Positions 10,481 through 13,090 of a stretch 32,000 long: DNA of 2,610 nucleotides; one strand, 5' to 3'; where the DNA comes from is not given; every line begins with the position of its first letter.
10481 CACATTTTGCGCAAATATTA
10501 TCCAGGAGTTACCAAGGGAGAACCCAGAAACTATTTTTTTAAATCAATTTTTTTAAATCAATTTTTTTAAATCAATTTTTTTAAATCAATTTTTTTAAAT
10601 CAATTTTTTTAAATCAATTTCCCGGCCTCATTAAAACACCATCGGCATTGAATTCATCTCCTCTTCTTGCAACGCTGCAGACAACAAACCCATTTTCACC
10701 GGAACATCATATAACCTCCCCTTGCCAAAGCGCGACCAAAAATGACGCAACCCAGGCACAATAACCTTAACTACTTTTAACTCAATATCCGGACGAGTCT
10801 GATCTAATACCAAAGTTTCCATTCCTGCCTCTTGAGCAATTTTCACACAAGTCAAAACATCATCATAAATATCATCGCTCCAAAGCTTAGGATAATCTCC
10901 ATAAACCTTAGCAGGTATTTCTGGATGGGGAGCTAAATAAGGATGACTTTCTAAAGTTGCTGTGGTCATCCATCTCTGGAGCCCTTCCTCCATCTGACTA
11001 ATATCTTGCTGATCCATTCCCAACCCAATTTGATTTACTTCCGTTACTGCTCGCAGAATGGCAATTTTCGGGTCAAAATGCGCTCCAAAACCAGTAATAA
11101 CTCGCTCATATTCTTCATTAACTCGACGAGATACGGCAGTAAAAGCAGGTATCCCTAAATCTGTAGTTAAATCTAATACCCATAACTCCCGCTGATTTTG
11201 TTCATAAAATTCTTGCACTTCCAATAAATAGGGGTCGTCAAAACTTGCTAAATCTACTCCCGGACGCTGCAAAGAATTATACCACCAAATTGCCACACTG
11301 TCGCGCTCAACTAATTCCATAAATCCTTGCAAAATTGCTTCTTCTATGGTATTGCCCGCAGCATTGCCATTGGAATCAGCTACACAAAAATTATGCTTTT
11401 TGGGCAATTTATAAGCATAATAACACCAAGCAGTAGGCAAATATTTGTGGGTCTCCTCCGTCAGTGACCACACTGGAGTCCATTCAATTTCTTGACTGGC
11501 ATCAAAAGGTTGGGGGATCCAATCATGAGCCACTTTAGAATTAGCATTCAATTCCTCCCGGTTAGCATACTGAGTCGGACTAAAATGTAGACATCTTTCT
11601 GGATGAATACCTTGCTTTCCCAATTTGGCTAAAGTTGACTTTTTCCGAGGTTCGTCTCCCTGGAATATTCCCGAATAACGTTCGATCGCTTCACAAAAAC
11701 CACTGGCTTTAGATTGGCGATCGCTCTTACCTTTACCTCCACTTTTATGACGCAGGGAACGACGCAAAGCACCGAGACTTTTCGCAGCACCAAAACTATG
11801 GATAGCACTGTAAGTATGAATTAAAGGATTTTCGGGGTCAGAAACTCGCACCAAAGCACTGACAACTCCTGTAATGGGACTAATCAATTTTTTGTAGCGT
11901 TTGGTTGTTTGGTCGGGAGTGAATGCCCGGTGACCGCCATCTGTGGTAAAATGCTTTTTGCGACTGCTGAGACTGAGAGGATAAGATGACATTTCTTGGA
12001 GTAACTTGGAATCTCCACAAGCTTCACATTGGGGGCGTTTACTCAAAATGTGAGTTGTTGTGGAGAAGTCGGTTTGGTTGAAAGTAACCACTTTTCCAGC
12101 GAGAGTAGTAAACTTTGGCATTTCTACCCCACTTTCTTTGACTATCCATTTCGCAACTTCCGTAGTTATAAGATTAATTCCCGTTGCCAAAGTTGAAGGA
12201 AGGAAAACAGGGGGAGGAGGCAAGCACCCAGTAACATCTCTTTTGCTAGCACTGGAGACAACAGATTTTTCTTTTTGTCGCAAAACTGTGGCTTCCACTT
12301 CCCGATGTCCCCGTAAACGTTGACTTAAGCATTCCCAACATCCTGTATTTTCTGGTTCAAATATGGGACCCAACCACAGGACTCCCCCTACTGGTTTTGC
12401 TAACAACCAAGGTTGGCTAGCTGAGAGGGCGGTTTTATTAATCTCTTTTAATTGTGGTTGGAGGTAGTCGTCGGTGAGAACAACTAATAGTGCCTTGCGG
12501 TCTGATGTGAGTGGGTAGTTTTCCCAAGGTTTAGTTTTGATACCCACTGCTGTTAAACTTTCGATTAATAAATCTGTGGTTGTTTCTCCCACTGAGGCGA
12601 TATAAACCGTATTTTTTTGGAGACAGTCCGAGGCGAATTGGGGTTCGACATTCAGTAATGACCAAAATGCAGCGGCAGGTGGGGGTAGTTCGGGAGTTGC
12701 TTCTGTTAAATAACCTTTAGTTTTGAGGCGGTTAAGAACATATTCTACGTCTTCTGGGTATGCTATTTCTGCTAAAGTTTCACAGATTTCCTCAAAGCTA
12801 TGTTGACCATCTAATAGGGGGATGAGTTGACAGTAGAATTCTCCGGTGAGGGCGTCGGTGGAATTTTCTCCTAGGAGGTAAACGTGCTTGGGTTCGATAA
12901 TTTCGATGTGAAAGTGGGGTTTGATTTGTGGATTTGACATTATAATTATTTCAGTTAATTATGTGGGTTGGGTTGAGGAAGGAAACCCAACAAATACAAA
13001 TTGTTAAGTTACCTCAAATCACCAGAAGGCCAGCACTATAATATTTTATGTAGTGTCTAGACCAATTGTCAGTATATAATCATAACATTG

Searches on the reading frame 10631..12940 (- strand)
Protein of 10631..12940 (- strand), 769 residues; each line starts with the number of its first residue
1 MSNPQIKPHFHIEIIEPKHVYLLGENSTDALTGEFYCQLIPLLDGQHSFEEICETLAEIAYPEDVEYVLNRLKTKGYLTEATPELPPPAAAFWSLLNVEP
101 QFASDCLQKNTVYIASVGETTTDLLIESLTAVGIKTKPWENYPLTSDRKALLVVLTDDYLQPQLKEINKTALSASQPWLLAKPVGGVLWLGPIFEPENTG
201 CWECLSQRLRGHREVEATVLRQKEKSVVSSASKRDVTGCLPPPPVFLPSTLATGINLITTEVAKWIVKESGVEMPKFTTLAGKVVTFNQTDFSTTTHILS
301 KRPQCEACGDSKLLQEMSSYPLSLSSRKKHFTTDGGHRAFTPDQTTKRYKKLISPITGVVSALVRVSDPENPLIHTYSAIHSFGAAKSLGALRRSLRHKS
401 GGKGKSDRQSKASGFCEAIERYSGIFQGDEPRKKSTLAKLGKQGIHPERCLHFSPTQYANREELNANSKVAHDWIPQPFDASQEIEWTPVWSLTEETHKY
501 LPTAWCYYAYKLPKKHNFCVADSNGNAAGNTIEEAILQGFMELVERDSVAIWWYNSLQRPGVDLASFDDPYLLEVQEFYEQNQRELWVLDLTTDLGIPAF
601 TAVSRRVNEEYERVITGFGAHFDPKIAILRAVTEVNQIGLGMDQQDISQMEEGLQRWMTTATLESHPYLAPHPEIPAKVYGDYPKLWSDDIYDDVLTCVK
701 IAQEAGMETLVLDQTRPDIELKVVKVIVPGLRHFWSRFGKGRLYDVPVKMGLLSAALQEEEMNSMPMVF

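Call 4: search_protein_families(library=pfam, proteins=[window:10631-12940:-], max_evalue=0.01)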
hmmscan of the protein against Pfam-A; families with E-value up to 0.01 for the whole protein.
window:10631-12940:- (769 aa): 2 families
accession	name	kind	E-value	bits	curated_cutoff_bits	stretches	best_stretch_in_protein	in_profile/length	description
PF02624.21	YcaO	-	3e-101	339.4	25.7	1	402-732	2-325/325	YcaO cyclodehydratase, ATP-ad Mg2+-binding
PF21084.3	DUF4423_like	-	2.6e-33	114.6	24.1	1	5-80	1-76/76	Winged Helix-turn-helix domain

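Call 5: search_protein_families(library=ncbifam, proteins=[window:10631-12940:-], max_evalue=0.01)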
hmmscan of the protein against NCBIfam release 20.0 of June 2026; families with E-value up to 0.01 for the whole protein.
window:10631-12940:- (769 aa): 6 families
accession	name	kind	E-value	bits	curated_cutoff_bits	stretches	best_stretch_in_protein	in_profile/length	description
TIGR03604.1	TOMM_cyclo_SagD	subfamily_domain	2.7e-77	260.2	219.25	1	402-766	1-373/377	thiazole/oxazole-forming peptide maturase, SagD family component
TIGR03266.1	methan_mark_1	equivalog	3.1e-46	158.1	365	1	400-734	55-365/376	YcaO-related McrA-glycine thioamidation protein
TIGR03882.1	cyclo_dehyd_2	equivalog_domain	1.7e-40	138.9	36.9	1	176-360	1-164/164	TOMM precursor leader peptide-binding protein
TIGR00702.1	TIGR00702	domain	4.3e-32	111.6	75.65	1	401-732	52-365/377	YcaO-type kinase domain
TIGR03603.1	cyclo_dehy_ocin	subfamily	1.1e-05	25.4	187.65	1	163-309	167-296/319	thiazole/oxazole-forming peptide maturase, SagC family component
NF040716.1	YcaO_for_S12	equivalog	7.9e-05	21.3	700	1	523-637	177-290/571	30S ribosomal protein S12 methylthiotransferase accessory factor YcaO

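Call 20: search_solved_structures(query=window:10631-12940:-, max_evalue=1e-10)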
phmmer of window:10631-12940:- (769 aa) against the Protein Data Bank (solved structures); distinct sequences matched with E-value up to 1e-10: 5.
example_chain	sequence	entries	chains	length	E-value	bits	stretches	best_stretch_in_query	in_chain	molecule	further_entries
7u58_A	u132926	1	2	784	0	1056.4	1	5-765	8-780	MusD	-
4v1t_A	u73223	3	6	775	0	1053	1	5-769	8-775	LYND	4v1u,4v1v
4bs9_A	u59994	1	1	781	0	1019.6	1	5-769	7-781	TRUD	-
6pe3_A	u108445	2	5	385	3.5e-15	58.7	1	518-638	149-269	Uncharacterized protein MJ1094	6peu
6ci7_A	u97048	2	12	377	1.1e-12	50.4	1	461-733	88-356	YcaO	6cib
